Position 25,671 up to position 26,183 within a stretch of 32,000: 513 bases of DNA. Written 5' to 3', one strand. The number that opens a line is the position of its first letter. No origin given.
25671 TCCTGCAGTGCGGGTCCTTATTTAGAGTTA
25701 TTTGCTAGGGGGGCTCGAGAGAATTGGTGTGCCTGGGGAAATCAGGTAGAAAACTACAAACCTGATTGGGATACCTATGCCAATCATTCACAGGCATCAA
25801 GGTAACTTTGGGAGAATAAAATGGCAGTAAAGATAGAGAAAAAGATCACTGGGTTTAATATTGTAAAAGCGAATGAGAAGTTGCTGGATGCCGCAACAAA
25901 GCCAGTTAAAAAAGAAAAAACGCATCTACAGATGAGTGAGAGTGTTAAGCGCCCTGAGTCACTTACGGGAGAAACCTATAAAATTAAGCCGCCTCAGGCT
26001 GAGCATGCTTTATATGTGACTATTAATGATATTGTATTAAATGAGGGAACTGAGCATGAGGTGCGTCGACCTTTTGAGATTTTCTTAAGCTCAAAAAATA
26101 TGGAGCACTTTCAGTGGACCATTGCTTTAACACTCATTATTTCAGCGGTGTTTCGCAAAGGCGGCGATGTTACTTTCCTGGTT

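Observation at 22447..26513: Nuclease + methyltransferase cassette wedged exactly between the two halves of a split class II ribonucleotide reductase (nrdJa | R | M | nrdJb)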

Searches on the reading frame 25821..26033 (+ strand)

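Call 79: search_protein_families(library=pfam, proteins=[window:25821-26033:+], max_evalue=10)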
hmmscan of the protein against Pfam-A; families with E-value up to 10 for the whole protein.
seq(71 aa): 2 families
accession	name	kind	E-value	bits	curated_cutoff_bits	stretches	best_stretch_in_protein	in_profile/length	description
PF10819.13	DUF2564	-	0.13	13.1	26.3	1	1-43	10-52/79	Protein of unknown function (DUF2564)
PF05461.16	ApoL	-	0.13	12.2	25.9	1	4-45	191-232/298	Apolipoprotein L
